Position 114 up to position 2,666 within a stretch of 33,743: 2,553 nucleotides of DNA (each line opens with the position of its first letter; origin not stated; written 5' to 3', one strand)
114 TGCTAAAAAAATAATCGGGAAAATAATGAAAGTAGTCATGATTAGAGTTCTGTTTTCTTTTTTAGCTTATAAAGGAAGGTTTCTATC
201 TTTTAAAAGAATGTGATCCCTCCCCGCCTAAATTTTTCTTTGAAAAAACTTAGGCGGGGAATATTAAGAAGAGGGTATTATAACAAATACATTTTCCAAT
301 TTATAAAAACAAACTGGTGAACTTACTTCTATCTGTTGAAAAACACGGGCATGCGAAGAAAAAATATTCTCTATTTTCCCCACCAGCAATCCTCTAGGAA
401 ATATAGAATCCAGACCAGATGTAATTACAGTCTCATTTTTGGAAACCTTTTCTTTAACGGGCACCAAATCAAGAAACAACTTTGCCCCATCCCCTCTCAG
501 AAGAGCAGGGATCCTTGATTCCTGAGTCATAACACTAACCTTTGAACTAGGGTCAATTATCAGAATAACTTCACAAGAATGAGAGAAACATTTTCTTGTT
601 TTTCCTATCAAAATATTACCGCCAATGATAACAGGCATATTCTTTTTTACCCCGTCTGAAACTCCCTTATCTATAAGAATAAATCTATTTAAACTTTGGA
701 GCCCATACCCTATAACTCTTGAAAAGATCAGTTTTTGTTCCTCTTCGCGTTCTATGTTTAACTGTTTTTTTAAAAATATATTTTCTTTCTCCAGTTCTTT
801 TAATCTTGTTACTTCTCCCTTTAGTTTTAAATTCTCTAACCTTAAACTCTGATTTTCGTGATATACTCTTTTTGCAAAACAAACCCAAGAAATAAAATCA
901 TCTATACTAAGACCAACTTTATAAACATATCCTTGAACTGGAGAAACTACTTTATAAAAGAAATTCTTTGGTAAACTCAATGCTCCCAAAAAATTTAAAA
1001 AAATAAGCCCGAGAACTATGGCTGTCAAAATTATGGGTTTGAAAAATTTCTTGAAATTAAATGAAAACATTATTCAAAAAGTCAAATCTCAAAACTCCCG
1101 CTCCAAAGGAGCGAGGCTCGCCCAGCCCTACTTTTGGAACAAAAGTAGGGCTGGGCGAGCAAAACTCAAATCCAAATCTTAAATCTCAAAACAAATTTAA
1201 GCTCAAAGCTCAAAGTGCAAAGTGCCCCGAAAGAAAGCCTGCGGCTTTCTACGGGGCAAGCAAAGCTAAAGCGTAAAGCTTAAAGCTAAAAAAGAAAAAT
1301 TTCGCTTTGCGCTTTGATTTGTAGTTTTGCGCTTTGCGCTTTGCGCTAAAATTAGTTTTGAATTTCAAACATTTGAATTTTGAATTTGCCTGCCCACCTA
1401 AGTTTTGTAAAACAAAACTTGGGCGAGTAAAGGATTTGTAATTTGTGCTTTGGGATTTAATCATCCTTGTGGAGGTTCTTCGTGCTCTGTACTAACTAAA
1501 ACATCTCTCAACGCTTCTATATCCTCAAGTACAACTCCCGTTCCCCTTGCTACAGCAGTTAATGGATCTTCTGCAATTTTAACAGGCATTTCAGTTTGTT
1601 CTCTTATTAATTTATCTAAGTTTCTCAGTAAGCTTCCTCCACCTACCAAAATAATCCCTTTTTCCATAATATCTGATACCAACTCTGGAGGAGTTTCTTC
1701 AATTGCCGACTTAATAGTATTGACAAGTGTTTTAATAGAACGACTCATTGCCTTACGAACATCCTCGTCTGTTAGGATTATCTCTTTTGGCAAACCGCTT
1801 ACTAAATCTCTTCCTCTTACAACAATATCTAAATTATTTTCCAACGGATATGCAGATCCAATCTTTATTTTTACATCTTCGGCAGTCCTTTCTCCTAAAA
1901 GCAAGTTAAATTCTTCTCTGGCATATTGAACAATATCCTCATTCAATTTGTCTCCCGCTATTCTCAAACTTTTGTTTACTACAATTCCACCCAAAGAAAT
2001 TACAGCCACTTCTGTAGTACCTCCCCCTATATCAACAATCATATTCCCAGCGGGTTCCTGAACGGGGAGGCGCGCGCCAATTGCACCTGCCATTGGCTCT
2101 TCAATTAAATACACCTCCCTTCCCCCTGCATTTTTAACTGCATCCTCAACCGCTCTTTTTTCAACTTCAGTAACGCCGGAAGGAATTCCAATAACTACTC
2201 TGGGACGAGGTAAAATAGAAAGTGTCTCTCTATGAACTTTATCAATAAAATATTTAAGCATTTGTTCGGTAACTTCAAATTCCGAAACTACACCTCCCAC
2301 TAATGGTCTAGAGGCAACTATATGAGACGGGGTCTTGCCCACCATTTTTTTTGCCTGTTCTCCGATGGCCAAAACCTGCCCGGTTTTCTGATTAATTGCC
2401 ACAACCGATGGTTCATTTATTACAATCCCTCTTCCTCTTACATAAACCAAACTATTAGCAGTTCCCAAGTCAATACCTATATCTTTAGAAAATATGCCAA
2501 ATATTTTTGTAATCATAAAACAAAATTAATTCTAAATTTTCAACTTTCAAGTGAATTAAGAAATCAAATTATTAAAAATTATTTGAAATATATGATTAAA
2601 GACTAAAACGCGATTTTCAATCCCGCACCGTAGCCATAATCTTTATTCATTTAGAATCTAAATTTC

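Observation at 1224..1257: Conserved 34-nt hairpin module C present five times in both orientations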

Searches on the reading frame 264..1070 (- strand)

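Call 12: search_protein_families(library=ncbifam, proteins=[window:264-1070:-])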
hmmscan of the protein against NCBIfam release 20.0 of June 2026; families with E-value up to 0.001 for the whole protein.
window:264-1070:- (268 aa): 16 families
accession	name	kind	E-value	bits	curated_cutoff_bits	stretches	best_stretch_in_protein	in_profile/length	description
NF010532.0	PRK13922.9-3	equivalog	2.1e-34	118.9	243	1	6-264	11-260/280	rod shape-determining protein MreC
NF010519.0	PRK13922.13-4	equivalog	5.9e-31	108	505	1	38-265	44-272/406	rod shape-determining protein MreC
TIGR00219.1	mreC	equivalog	1.4e-30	106.5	92.75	1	48-266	49-273/283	rod shape-determining protein MreC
NF010512.0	PRK13922.12-1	equivalog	4.4e-24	85.2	336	1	42-247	49-254/287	rod shape-determining protein MreC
NF010527.0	PRK13922.6-2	equivalog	1.1e-23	83.8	289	1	72-236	53-217/249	rod shape-determining protein MreC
NF010518.0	PRK13922.13-3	equivalog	1.5e-23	83.4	385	1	13-221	23-240/295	rod shape-determining protein MreC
NF010533.0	PRK13922.9-5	equivalog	3.8e-22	78.8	384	1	39-243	55-259/345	rod shape-determining protein MreC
NF010524.0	PRK13922.14-4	equivalog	4.8e-20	71.8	332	1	9-266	4-270/270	rod shape-determining protein MreC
NF010520.0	PRK13922.13-5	equivalog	6.1e-20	71.6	343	1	14-264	11-260/263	rod shape-determining protein MreC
NF010514.0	PRK13922.12-4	equivalog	8.3e-20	71.1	337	1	37-236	52-251/276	rod shape-determining protein MreC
NF010513.0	PRK13922.12-3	equivalog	1.1e-18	67.7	380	1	38-238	54-255/305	rod shape-determining protein MreC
NF010510.0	PRK13922.11-5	equivalog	5.5e-15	55.2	415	1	37-265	40-271/334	rod shape-determining protein MreC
NF010536.0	PRK13923.2-1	equivalog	1.1e-13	51.4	271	1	86-249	6-172/210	putative spore coat protein regulator protein YlbO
NF011450.0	PRK14872.1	equivalog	6.9e-13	48.6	407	1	18-184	14-174/338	rod shape-determining protein MreC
NF010507.0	PRK13922.10-6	equivalog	2.4e-11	43.8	219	1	34-244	25-230/252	rod shape-determining protein MreC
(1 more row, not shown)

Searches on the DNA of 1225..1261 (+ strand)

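Call 30: build_rna_model(alignment_id=A2, structure=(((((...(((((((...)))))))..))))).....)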
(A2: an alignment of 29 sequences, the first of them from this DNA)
Model R1 built from alignment A2 (29 sequences, 37 columns); structure: as given.
model positions 37; base pairs 12; branch points 0; effective number of sequences 8.68; information 1.472 bits per position. Calibrated on 0.2 Mb of random sequence (short: E-values are rough).
structure used (alignment columns):
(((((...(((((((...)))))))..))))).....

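Call 31: search_with_rna_model(model_id=R1, source=window, filters=off, max_evalue=10, show_alignments=8)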
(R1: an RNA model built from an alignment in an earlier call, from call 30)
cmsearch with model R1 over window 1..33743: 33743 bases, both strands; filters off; matches with E-value up to 10: 18.
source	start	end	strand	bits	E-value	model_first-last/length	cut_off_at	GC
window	30791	30827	+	62.6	7.2e-12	1-37/37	no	0.62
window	22249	22285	-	62.2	8.8e-12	1-37/37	no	0.65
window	1225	1261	+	61.6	1.1e-11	1-37/37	no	0.62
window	12937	12973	+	58.5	5.4e-11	1-37/37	no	0.65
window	13277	13310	-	29.7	9.2e-05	1-37/37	no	0.5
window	1220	1256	-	18.2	0.028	1-37/37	no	0.59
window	30788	30822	-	14.8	0.15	1-37/37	no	0.66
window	22254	22288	+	13.6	0.27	1-37/37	no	0.6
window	11678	11717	-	11.5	0.77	1-37/37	no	0.45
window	11683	11722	+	9.9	1.6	1-37/37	no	0.43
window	12944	12961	-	9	2.7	9-26/37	no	0.61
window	13464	13481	-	8.4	3.6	1-37/37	no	0.61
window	1388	1423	-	8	4.4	1-37/37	no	0.44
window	13045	13080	+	7.9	4.5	1-37/37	no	0.44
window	24687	24727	-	7.4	5.9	1-37/37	no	0.32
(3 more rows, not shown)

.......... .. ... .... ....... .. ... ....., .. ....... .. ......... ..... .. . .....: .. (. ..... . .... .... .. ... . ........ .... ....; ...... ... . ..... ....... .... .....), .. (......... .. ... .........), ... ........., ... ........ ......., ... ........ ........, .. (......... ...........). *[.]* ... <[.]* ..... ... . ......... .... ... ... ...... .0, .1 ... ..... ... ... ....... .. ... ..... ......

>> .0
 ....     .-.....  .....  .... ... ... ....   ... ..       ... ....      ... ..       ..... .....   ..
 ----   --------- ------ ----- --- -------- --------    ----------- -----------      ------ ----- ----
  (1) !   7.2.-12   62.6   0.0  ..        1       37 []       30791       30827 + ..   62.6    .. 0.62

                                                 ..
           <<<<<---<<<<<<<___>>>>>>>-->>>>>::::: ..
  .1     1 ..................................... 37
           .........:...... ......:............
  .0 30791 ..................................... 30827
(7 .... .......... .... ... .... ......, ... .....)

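Call 32: search_with_rna_model(model_id=R1, sources=[L002, L004, L006, L007, L008, L009, L010, L011, L012, L013, L014, L015, L016, L017, L018, L019, L020, L021, L022, L023, L024, L025, L026, L027, L028, L029, L030, L031, L032, L033, L034, L035, L036, L037, L038, L039, L040, L041, L042, L043, L044, L045, L046, L047, L048, L049, L050, L051, L052, window], max_evalue=0.01, make_alignment=true)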
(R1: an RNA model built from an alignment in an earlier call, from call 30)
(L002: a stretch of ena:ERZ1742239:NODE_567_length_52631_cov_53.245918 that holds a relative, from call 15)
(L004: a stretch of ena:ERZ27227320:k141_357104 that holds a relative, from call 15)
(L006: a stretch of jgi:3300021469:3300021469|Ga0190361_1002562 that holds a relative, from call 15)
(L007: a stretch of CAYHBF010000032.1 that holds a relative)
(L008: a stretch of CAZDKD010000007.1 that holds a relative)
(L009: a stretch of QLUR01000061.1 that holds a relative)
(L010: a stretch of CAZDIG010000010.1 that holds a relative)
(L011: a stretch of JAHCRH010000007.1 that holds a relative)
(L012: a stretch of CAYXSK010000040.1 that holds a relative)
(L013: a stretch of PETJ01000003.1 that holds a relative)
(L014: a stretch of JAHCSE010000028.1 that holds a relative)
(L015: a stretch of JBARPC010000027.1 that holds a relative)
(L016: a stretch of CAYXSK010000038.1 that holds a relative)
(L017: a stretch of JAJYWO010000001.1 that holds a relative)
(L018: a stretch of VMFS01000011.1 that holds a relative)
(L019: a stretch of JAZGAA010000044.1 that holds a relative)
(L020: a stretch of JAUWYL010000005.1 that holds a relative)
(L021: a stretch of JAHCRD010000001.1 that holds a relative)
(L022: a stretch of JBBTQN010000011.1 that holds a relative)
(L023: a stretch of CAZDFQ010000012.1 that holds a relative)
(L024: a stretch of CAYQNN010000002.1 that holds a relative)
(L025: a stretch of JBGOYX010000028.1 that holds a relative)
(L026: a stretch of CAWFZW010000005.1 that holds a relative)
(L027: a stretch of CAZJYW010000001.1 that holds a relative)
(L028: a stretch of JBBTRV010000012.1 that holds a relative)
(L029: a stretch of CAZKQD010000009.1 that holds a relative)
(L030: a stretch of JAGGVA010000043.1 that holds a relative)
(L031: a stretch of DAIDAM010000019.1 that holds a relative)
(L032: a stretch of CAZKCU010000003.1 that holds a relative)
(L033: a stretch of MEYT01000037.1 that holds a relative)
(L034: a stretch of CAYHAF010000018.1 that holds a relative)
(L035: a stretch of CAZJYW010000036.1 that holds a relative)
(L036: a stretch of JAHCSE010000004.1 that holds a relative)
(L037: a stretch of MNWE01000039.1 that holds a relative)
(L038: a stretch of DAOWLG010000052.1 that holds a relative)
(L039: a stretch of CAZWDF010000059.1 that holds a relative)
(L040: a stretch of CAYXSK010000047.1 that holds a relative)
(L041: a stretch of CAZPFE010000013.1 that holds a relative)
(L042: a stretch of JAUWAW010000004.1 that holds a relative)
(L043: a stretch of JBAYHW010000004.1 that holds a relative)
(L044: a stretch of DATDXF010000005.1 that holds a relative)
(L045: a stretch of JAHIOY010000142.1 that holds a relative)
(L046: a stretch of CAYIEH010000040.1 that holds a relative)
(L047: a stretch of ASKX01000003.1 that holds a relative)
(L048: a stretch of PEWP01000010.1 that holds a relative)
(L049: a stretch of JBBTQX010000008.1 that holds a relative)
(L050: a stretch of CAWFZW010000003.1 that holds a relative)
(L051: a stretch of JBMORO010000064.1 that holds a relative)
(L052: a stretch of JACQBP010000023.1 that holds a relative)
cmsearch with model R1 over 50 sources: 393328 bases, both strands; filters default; matches with E-value up to 0.01: 56.
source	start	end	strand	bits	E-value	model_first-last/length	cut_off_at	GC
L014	138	174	-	66.1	1.5e-11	1-37/37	no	0.68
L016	275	311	-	66.1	1.5e-11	1-37/37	no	0.68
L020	4637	4673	+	66.1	1.5e-11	1-37/37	no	0.68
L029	4999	5035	+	66.1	1.5e-11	1-37/37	no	0.68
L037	154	190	+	66.1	1.5e-11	1-37/37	no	0.68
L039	4037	4073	-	66.1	1.5e-11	1-37/37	no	0.68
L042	799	835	-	66.1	1.5e-11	1-37/37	no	0.68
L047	1661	1697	-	66.1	1.5e-11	1-37/37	no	0.68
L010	2797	2833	-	65.5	1.9e-11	1-37/37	no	0.65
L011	2628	2664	+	65.5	1.9e-11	1-37/37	no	0.65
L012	176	212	+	65.5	1.9e-11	1-37/37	no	0.65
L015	2205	2241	-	65.5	1.9e-11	1-37/37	no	0.65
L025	2267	2303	+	65.5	1.9e-11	1-37/37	no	0.65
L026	44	80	+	65.5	1.9e-11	1-37/37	no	0.65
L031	4754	4790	+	65.2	2.3e-11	1-37/37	no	0.7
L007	6264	6300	+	64.4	3.4e-11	1-37/37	no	0.65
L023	1365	1401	-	64.4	3.4e-11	1-37/37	no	0.7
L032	2428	2464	+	64.4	3.4e-11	1-37/37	no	0.7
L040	91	127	+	64.4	3.4e-11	1-37/37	no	0.62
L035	3531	3567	-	64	4.1e-11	1-37/37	no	0.7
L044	5504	5540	+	63.7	4.8e-11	1-37/37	no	0.65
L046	1125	1161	+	63.4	5.6e-11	1-37/37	no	0.62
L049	4951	4987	+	63.4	5.7e-11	1-37/37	no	0.62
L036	4381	4417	-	62.8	7.4e-11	1-37/37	no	0.65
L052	6533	6569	-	62.6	8.3e-11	1-37/37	no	0.65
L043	4488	4524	-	62.5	8.6e-11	1-37/37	no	0.62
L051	1485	1521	-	62.5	8.7e-11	1-37/37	no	0.68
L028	3608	3644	-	62.2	9.9e-11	1-37/37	no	0.59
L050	6190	6226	-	61.8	1.2e-10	1-37/37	no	0.65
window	1225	1261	+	61.6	1.3e-10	1-37/37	no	0.62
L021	6035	6071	-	61.5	1.5e-10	1-37/37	no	0.65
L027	5698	5734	-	61.1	1.8e-10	1-37/37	no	0.65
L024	3566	3602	+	60.6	2.2e-10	1-37/37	no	0.62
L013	2345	2381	-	60.6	2.3e-10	1-37/37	no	0.57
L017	4730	4766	+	60.6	2.3e-10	1-37/37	no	0.57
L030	760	796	-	60.4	2.5e-10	1-37/37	no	0.59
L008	7347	7383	-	60.2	2.7e-10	1-37/37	no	0.57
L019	4014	4050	+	60.2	2.7e-10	1-37/37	no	0.57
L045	2187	2223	+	60.2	2.7e-10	1-37/37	no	0.57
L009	137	173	-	59.7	3.5e-10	1-37/37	no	0.59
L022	7231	7267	+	59.7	3.5e-10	1-37/37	no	0.62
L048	6060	6096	-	59.7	3.5e-10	1-37/37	no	0.62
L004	11238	11274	-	59.6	3.8e-10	1-37/37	no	0.59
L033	244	280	+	58.8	5.4e-10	1-37/37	no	0.65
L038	3655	3691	-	58.8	5.6e-10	1-37/37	no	0.62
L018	3273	3309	+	56.8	1.5e-09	1-37/37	no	0.65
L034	6180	6216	+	56.6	1.7e-09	1-37/37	no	0.65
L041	16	52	-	56.1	2.1e-09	1-37/37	no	0.57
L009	5286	5322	+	45.4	4.3e-07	1-37/37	no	0.54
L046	2692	2725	-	39.5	8.2e-06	1-37/37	no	0.5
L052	3155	3191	-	28.3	0.0021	1-37/37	no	0.57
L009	5340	5378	-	25.5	0.0083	1-37/37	no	0.59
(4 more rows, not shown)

Alignment A3: 56 matches aligned to the model, 41 columns, each read 5' to 3' on its own strand. Consensus structure (alignment columns), stored with it:
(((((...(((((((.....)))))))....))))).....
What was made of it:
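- On GTAG-type REP / REPIN: One inverted pair 17 nt apart was seen in L009 (call 32).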

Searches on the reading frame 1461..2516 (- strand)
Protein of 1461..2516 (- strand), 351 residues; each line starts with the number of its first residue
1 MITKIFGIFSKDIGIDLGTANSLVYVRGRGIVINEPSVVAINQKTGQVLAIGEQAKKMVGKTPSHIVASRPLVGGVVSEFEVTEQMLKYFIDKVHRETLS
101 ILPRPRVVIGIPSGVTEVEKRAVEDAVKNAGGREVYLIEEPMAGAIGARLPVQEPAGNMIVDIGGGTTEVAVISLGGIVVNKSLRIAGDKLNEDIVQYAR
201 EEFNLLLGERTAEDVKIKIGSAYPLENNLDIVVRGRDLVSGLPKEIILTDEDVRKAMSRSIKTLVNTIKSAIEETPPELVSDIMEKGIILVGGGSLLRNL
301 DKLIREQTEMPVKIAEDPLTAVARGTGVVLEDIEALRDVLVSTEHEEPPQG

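Call 12: search_protein_families(library=ncbifam, proteins=[window:1461-2516:-])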
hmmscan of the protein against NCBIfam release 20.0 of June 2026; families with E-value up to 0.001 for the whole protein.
window:1461-2516:- (351 aa): 19 families
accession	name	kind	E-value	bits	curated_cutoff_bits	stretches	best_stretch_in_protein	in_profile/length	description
NF010539.0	PRK13927.1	subfamily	7.8e-150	498.4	293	1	6-340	2-336/339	rod shape-determining protein MreB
TIGR00904.1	mreB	subfamily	2.9e-141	470.4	365.75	1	9-336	1-332/334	MreB/Mrl family cell shape determining protein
NF010540.1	PRK13929.1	exception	4.1e-125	417.3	515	1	10-337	4-331/334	rod-share determining protein MreBH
NF053558.1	BeeR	equivalog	7.9e-19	67.9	530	1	13-306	3-306/349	BeeR family actin-like protein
NF040964.1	MamK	subfamily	2.5e-17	62.9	400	1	13-327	3-316/335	MamK family actin-like protein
TIGR01174.1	ftsA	equivalog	7e-17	61.5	175.85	1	122-316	162-346/371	cell division protein FtsA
TIGR01991.1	HscA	equivalog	2.9e-13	49.2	708.55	1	74-325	102-354/600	Fe-S protein assembly chaperone HscA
NF003520.0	PRK05183.1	subfamily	8.7e-13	47.5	620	1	75-328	123-377/621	Fe-S protein assembly chaperone HscA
TIGR02350.1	prok_dnaK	equivalog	7.7e-12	44.4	822.55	1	107-328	133-368/596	molecular chaperone DnaK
NF011660.0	PRK15080.1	equivalog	1.4e-11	44.2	182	1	74-181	66-166/277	ethanolamine utilization protein EutJ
NF001413.0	PRK00290.1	equivalog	2.1e-11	42.9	648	1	107-328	136-369/625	molecular chaperone DnaK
NF009947.0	PRK13411.1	equivalog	4.9e-11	41.4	1002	1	106-325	135-369/662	molecular chaperone DnaK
TIGR02529.1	EutJ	subfamily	4.5e-10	39.4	152.1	1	73-180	32-132/239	ethanolamine utilization protein EutJ family protein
NF002399.0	PRK01433.1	equivalog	2.6e-08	32.9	743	1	106-332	143-356/595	Fe-S protein assembly chaperone HscA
NF009946.0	PRK13410.1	equivalog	2.6e-08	32.5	1019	1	106-310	137-354/669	molecular chaperone DnaK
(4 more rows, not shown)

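Call 15: find_encoding_contigs(protein=window:1461-2516:-, flank=10000, max_places=6)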
Protein window:1461-2516:- (351 aa): 23 contigs read that carry it; 6 places shown.
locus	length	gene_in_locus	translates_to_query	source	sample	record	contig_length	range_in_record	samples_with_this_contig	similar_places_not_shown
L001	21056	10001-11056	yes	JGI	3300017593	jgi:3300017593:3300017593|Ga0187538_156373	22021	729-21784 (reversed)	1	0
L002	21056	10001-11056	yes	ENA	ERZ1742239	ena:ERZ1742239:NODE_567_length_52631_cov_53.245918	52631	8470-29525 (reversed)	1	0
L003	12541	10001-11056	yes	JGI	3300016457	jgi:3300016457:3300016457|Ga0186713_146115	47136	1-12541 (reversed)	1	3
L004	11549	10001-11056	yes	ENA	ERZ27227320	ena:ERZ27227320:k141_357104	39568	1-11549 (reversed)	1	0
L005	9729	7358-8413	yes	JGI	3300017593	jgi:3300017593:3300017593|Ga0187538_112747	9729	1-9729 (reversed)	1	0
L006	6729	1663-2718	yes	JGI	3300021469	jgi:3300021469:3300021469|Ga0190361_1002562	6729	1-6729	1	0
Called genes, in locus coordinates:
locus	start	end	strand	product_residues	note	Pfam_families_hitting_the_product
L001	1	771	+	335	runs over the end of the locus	PF06723:MreB_Mbl, PF00022:Actin, PF25216:Volactin (faint), PF00012:HSP70, PF06277:EutA (weak), PF14450:FtsA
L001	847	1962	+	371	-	PF13439:Glyco_transf_4, PF20706:GT4-conflict, PF00534:Glycos_transf_1, PF13692:Glyco_trans_1_4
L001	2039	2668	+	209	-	-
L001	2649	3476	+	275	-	PF08843:AbiEii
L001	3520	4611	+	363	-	PF13439:Glyco_transf_4, PF00534:Glycos_transf_1, PF13692:Glyco_trans_1_4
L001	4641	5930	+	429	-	-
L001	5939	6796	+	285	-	PF13177:DNA_pol3_delta2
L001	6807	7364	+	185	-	PF01765:RRF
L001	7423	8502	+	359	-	PF02163:Peptidase_M50, PF13180:PDZ_2 (weak)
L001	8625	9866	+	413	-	PF00587:tRNA-synt_2b, PF03129:HGTP_anticodon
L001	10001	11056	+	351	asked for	PF06723:MreB_Mbl, PF00022:Actin (faint), PF00012:HSP70, PF11104:PilM_2 (faint), PF14450:FtsA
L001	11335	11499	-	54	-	-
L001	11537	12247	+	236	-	PF04085:MreC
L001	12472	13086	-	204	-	PF00665:rve, PF13683:rve_3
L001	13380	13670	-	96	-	PF01527:HTH_Tnp_1 (weak), PF13518:HTH_28 (weak)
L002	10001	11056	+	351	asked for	PF06723:MreB_Mbl, PF00022:Actin (faint), PF00012:HSP70, PF11104:PilM_2 (faint), PF14450:FtsA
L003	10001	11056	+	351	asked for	PF06723:MreB_Mbl, PF00022:Actin (faint), PF00012:HSP70, PF11104:PilM_2 (faint), PF14450:FtsA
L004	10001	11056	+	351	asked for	PF06723:MreB_Mbl, PF00022:Actin (faint), PF00012:HSP70, PF11104:PilM_2 (faint), PF14450:FtsA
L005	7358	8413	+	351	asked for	PF06723:MreB_Mbl, PF00022:Actin (faint), PF00012:HSP70, PF11104:PilM_2 (faint), PF14450:FtsA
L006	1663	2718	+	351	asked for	PF06723:MreB_Mbl, PF00022:Actin (faint), PF00012:HSP70, PF11104:PilM_2 (faint), PF14450:FtsA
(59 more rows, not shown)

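Call 76: list_cluster_members(proteins=[window:1461-2516:-, window:18571-19527:-, window:2651-3898:-, window:21039-21428:-])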
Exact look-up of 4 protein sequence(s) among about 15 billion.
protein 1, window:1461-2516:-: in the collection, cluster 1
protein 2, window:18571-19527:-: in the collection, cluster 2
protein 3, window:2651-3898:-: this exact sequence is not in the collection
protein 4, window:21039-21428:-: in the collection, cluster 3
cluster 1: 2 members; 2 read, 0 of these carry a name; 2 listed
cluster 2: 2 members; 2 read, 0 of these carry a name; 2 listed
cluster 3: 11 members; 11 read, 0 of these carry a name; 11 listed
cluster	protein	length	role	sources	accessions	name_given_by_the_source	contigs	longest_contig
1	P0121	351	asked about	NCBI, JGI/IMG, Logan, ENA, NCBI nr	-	-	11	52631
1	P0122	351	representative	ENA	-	-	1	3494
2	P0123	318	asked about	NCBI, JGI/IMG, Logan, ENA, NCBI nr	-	-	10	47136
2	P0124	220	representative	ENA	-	-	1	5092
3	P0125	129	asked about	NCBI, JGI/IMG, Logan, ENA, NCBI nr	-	-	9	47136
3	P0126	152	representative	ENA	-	-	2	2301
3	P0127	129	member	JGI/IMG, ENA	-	-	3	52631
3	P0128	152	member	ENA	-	-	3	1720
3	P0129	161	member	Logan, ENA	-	-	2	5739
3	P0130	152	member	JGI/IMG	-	-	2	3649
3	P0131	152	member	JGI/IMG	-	-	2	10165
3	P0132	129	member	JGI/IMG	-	-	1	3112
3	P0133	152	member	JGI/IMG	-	-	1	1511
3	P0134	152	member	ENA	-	-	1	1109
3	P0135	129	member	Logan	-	-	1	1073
